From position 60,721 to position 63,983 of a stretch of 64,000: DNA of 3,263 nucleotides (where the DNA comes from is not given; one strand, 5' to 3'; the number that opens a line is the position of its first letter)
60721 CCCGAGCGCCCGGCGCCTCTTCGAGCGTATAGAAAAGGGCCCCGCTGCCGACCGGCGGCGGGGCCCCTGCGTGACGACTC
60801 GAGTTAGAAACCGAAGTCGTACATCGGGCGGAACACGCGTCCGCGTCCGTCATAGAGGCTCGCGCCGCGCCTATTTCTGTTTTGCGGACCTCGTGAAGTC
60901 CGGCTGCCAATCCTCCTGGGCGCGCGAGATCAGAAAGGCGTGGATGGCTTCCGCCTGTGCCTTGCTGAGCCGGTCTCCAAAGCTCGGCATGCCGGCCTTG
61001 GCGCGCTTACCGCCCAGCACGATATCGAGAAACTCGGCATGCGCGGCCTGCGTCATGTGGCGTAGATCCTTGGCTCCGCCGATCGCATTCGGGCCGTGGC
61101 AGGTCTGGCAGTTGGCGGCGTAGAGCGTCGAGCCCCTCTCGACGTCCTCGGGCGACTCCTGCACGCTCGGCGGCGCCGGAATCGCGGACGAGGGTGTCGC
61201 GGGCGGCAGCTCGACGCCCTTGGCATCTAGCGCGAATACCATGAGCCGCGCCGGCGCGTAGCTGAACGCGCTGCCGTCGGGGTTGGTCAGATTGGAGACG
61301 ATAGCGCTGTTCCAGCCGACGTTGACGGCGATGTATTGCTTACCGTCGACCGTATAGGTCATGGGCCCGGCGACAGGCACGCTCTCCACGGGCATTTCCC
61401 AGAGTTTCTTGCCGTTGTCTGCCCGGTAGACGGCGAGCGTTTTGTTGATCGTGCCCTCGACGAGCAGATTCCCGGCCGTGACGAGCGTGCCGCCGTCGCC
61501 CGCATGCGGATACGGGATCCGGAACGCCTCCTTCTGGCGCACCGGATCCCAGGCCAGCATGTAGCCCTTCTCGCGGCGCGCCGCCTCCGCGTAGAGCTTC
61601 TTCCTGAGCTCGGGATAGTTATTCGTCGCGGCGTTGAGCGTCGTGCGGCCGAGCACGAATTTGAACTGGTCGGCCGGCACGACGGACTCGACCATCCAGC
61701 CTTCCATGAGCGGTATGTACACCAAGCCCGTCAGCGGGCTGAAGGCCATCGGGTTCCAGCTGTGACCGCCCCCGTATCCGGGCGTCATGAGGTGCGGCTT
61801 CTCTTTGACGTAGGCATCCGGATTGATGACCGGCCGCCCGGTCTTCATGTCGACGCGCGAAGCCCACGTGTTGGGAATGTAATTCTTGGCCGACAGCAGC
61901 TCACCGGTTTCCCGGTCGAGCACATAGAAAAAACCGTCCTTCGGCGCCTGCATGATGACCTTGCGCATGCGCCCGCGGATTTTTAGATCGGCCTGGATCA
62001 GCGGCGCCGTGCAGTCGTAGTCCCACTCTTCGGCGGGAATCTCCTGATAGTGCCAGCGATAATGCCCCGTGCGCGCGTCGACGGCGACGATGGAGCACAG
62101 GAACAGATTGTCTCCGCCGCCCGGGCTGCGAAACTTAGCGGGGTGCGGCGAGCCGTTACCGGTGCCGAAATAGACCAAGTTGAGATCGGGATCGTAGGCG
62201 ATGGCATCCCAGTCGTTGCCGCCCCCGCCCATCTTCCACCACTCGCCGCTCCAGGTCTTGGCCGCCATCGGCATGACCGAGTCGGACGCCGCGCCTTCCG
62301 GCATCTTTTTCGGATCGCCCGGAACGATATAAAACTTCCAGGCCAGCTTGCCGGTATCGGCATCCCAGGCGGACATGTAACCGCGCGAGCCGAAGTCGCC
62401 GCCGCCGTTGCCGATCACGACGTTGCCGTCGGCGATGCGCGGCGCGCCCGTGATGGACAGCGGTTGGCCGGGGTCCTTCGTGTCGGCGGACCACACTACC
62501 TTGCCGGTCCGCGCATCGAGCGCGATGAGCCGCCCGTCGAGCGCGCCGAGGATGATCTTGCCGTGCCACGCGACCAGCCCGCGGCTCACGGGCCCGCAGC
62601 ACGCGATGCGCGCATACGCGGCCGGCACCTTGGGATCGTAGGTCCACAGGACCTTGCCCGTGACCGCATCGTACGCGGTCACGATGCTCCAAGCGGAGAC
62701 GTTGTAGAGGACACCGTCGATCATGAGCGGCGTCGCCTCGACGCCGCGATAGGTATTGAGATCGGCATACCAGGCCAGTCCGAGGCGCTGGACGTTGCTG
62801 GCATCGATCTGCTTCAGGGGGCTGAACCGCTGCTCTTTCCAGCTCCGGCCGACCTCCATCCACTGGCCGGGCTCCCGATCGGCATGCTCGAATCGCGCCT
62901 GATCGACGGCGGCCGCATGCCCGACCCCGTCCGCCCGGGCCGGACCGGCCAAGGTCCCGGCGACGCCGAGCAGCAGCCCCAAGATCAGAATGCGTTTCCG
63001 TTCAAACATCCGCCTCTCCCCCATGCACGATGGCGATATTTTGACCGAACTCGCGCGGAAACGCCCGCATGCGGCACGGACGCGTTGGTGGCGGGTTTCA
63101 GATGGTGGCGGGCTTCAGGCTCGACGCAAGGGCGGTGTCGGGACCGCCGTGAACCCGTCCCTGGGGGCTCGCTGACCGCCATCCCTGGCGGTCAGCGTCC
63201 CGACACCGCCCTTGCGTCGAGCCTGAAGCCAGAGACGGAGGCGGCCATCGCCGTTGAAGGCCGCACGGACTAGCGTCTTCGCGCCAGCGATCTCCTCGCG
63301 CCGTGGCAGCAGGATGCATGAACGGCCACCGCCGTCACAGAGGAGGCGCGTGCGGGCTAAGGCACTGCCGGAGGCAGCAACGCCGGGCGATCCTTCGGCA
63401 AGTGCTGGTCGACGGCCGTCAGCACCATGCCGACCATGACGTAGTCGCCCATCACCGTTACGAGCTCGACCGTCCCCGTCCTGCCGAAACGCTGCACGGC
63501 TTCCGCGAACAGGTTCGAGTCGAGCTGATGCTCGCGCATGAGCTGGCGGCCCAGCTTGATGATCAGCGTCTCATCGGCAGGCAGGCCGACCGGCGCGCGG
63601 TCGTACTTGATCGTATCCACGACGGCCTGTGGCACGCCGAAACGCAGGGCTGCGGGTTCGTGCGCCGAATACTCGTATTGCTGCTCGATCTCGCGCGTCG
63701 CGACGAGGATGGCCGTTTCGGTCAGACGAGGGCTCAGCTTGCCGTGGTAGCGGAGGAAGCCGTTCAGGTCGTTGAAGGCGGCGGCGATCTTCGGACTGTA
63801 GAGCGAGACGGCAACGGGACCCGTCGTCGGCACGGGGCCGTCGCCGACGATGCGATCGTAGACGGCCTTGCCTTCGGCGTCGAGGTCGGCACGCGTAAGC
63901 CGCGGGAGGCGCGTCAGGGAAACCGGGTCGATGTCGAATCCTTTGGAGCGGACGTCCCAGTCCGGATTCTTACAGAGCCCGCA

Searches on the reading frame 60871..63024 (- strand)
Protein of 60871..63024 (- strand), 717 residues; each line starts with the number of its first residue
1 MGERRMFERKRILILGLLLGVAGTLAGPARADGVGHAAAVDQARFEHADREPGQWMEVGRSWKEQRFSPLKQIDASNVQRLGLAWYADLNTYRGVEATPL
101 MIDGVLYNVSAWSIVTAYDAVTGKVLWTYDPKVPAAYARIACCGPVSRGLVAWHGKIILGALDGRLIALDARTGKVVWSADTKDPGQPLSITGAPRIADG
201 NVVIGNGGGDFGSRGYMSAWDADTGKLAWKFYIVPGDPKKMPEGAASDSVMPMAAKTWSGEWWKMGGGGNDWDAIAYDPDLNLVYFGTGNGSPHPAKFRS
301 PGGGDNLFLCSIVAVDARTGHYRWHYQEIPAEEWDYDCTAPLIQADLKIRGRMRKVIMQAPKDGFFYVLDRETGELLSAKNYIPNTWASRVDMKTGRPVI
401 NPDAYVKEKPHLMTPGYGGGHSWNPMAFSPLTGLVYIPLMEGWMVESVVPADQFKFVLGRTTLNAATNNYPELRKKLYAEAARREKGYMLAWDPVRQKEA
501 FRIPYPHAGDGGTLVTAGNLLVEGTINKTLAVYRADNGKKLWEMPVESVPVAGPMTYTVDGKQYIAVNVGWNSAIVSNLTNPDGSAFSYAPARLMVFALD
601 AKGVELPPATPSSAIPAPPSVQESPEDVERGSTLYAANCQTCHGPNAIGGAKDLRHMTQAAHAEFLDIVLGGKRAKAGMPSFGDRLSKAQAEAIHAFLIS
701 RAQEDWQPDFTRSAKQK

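Call 17: search_protein_families(library=pfam, proteins=[window:60871-63024:-])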
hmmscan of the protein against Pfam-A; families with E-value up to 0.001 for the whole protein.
window:60871-63024:- (717 aa): 5 families
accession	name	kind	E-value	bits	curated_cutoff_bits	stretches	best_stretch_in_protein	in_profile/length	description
PF01011.28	PQQ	-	9.5e-79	266.1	26.7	2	55-377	1-335/595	Glucose/ethanol/alcohol dehydrogenase, beta-propeller domain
PF13360.13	PQQ_2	-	3.1e-22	79.8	27.6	1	94-229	64-193/233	Outer membrane protein assembly factor BamB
PF13442.11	Cytochrome_CBB3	-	1.6e-12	48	27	1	627-698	2-68/68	Cytochrome C oxidase, cbb3-type, subunit III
PF00034.26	Cytochrom_C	-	3.9e-08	34.9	21.3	1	628-698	1-86/90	Cytochrome c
PF13570.13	Beta-prop_ACSF4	-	5.2e-08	33.1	133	1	94-231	4-129/329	Beta-alanine-activating enzyme, beta-propeller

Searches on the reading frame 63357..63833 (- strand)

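Call 17: search_protein_families(library=pfam, proteins=[window:63357-63833:-])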
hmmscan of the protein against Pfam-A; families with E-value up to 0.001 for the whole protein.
window:63357-63833:- (158 aa): 1 family
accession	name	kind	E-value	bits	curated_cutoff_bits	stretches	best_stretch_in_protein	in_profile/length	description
PF02627.25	CMD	-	1.8e-05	25.1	23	1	14-75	1-62/84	Carboxymuconolactone decarboxylase family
